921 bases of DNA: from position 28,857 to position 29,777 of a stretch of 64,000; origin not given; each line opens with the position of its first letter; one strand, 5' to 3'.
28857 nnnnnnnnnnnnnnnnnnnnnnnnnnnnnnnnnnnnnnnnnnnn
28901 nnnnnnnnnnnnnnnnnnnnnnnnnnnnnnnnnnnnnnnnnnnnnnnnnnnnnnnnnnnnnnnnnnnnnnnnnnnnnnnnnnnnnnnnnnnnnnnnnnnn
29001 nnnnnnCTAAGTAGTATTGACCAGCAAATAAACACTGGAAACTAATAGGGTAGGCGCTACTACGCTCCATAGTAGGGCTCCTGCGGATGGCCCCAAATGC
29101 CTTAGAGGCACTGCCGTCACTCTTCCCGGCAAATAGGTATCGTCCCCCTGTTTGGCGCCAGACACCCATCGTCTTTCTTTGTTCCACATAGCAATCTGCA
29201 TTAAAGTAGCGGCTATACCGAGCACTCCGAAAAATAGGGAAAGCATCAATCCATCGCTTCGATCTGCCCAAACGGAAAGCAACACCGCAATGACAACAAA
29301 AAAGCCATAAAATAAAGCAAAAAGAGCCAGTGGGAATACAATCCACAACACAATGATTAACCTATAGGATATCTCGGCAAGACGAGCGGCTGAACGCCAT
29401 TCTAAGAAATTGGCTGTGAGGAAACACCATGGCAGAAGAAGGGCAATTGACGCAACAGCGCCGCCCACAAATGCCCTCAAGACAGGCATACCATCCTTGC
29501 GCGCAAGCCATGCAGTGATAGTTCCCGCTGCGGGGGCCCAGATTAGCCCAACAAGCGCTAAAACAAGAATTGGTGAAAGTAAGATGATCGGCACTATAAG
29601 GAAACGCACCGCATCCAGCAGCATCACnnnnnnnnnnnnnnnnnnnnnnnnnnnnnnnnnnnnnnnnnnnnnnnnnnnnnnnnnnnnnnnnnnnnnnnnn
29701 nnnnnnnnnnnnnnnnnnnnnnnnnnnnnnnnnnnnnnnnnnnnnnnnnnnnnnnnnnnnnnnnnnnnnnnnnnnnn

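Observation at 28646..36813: ICE-borne polymorphic-toxin-like locus: giant FN3 stalk + enzymatic tip + coupled membrane gene + orphan cassettes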

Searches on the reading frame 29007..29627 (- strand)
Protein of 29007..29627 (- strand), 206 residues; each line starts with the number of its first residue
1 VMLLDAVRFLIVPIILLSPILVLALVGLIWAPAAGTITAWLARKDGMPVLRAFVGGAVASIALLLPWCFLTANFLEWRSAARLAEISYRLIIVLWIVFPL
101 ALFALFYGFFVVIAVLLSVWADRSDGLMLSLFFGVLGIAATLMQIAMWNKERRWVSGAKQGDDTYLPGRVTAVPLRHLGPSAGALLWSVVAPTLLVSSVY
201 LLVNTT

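Call 6: search_protein_families(library=pfam, proteins=[window:29007-29627:-], max_evalue=0.1)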
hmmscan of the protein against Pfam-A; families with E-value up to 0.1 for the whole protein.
window:29007-29627:- (206 aa): 0 families

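Call 76: search_protein_families(library=ncbifam, proteins=[window:29007-29627:-], max_evalue=0.1)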
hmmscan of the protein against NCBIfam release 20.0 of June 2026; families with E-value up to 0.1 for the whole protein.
window:29007-29627:- (206 aa): 0 families

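Call 79: find_encoding_contigs(protein=window:29007-29627:-, flank=2000, max_places=3)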
Protein window:29007-29627:- (206 aa): no gene with exactly this product is on record in the collection.

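Call 81: find_encoding_contigs(protein=window:29007-29624:-, flank=2000, max_places=3)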
Protein window:29007-29624:- (205 aa): no gene with exactly this product is on record in the collection.
